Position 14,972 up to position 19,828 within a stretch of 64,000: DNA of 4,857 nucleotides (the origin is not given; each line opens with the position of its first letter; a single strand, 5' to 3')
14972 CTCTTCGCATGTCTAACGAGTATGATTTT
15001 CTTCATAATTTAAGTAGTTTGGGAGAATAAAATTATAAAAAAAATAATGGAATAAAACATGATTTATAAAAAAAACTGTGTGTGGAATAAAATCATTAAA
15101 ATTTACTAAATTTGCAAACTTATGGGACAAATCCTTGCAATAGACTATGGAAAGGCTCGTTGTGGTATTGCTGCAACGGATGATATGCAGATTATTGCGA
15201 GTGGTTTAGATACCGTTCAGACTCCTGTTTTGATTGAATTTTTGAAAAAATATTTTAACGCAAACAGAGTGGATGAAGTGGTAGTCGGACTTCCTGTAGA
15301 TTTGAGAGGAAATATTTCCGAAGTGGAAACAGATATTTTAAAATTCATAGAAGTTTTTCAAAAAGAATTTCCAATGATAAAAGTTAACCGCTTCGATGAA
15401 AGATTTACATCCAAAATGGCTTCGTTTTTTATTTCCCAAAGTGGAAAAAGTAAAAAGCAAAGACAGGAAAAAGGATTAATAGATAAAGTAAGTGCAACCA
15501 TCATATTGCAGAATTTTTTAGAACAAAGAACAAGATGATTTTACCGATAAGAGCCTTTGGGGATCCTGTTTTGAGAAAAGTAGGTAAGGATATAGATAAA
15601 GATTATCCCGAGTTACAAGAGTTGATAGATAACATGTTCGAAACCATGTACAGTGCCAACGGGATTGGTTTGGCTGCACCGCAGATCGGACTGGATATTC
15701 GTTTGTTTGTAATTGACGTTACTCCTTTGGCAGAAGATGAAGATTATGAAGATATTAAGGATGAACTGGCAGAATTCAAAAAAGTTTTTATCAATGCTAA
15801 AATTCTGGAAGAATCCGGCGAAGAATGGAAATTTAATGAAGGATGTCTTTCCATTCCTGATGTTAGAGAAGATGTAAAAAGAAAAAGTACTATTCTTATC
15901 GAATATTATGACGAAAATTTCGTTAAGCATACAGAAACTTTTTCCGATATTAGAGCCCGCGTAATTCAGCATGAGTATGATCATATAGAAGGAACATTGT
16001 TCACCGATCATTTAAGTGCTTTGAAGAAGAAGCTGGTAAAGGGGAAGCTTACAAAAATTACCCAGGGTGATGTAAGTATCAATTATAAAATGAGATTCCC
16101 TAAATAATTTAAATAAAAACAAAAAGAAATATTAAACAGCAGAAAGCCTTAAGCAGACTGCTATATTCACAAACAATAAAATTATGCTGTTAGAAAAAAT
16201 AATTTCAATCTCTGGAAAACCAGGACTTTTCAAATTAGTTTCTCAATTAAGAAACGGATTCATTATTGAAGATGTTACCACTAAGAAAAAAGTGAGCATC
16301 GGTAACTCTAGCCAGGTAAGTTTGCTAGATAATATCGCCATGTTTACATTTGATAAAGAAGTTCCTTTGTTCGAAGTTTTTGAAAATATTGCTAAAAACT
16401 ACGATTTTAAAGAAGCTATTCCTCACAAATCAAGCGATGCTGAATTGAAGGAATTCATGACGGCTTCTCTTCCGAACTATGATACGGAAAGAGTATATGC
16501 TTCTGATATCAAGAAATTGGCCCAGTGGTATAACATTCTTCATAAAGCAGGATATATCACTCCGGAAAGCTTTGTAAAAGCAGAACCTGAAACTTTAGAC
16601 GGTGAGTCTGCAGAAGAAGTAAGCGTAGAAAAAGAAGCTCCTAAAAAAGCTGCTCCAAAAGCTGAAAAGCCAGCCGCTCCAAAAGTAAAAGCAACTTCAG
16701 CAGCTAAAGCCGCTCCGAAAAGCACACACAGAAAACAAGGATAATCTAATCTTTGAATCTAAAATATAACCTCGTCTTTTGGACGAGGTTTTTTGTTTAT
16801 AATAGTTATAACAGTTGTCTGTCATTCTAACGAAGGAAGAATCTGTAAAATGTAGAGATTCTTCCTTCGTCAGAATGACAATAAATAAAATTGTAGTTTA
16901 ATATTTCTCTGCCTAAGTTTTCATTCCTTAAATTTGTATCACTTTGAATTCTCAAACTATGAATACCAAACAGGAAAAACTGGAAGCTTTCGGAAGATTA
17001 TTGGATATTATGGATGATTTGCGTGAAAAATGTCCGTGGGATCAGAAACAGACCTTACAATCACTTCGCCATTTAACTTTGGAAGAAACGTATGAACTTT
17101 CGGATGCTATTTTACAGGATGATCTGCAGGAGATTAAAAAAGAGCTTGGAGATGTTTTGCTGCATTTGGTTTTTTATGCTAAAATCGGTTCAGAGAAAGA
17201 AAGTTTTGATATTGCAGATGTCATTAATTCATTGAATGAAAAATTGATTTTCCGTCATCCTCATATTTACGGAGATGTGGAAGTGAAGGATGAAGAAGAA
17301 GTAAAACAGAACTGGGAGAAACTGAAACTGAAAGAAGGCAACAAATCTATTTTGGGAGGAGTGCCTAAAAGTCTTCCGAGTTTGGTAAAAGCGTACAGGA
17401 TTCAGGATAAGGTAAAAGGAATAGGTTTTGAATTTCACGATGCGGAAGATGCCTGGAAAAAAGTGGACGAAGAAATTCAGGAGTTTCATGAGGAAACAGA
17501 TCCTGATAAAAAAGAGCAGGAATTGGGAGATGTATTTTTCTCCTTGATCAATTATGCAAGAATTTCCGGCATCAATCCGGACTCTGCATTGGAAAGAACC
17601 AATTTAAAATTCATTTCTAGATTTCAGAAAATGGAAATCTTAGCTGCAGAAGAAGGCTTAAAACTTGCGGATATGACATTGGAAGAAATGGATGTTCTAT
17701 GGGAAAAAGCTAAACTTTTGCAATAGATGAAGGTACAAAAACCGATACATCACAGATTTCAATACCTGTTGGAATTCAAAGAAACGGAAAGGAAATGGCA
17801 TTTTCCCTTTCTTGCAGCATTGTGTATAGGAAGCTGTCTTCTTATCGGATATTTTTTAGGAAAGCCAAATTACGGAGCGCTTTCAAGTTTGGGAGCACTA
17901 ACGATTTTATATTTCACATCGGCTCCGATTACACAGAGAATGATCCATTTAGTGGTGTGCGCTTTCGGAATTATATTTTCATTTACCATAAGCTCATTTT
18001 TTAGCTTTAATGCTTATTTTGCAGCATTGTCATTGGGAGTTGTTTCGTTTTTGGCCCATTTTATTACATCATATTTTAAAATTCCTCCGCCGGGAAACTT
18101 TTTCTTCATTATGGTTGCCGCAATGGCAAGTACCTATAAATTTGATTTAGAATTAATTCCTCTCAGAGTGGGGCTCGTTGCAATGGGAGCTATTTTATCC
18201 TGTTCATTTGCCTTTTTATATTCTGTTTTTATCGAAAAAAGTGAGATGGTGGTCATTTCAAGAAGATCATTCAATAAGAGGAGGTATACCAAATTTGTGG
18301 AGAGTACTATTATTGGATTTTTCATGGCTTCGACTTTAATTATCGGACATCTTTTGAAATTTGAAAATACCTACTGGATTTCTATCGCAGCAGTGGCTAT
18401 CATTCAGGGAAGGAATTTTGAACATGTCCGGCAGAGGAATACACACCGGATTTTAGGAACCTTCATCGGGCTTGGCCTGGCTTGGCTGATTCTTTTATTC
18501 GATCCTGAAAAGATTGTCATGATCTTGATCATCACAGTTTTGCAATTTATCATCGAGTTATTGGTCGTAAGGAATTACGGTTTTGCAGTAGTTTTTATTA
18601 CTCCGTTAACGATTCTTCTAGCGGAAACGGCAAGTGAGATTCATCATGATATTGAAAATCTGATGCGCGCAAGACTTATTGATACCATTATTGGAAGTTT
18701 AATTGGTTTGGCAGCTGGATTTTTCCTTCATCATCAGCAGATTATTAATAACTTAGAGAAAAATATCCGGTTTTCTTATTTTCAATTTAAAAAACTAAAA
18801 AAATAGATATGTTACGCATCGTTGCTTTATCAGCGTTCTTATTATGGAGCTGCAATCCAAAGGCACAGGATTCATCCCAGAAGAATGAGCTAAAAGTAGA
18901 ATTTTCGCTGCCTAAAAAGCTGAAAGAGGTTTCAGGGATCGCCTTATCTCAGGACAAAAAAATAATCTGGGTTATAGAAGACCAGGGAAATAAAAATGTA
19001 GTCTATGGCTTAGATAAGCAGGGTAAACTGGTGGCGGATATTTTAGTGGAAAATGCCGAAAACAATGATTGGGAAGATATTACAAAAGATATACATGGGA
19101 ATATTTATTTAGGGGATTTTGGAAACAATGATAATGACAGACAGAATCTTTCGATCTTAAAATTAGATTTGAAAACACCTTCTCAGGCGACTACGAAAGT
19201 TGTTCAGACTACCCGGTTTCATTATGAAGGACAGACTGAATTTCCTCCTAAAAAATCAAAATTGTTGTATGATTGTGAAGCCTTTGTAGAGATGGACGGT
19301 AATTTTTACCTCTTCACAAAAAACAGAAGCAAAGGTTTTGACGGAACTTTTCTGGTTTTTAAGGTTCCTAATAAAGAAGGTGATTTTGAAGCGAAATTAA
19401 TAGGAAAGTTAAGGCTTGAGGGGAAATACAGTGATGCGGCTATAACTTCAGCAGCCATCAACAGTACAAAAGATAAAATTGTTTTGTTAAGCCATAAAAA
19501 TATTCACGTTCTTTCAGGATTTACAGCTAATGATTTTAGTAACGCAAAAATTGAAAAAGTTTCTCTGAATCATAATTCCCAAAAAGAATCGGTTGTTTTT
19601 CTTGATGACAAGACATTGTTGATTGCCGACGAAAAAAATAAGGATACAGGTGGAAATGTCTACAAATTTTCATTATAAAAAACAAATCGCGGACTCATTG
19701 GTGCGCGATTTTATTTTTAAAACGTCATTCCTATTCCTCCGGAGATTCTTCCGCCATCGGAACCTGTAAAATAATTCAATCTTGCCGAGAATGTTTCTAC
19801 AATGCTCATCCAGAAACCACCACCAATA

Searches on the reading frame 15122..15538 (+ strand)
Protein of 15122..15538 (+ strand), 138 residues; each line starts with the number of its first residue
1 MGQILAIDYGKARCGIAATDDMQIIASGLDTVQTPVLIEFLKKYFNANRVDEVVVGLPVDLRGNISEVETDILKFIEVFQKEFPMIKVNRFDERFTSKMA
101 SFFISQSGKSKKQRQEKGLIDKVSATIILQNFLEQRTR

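Call 42: search_protein_families(library=pfam, proteins=[window:15122-15538:+], max_evalue=0.001)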
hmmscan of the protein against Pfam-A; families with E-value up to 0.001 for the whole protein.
window:15122-15538:+ (138 aa): 1 family
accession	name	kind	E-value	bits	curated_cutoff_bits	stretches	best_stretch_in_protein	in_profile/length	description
PF03652.20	RuvX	-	4.4e-32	111.7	29.2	1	3-135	2-134/134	Holliday junction resolvase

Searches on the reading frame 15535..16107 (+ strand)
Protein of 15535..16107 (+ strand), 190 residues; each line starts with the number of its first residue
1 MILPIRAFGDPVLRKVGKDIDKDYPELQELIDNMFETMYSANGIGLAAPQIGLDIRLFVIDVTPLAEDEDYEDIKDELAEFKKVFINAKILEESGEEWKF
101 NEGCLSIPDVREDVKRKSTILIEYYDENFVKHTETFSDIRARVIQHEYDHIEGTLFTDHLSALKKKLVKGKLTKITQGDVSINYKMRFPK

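Call 42: search_protein_families(library=pfam, proteins=[window:15535-16107:+], max_evalue=0.001)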
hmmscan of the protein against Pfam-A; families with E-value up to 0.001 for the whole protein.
window:15535-16107:+ (190 aa): 1 family
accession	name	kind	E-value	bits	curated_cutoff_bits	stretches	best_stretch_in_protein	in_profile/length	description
PF01327.26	Pep_deformylase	-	4.9e-51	172.8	22.8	1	3-165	2-155/156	Polypeptide deformylase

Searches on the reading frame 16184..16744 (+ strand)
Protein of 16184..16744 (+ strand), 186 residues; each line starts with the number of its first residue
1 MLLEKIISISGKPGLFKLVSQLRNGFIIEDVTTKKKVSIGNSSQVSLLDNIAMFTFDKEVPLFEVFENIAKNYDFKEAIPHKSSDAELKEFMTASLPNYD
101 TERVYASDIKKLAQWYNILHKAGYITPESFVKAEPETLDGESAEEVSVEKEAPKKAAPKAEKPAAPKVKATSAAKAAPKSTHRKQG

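Call 42: search_protein_families(library=pfam, proteins=[window:16184-16744:+], max_evalue=0.001)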
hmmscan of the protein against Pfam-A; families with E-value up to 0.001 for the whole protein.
window:16184-16744:+ (186 aa): 2 families
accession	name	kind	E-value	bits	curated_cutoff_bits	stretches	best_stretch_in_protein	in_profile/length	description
PF21186.2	DUF6852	-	1.1e-25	90.5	27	1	51-119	1-71/71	Domain of unknown function (DUF6852)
PF18347.7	DUF5606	-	7.8e-19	68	25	1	3-48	1-46/46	Domain of unknown function (DUF5606)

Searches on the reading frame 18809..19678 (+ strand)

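Call 43: search_protein_families(library=pfam, proteins=[window:18809-19678:+], max_evalue=0.001)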
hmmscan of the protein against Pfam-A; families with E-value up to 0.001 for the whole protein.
window:18809-19678:+ (289 aa): 1 family
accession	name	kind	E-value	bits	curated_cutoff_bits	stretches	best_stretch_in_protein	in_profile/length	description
PF06977.17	SdiA-regulated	-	0.00018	21.2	21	0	38-130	22-105/249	SdiA-regulated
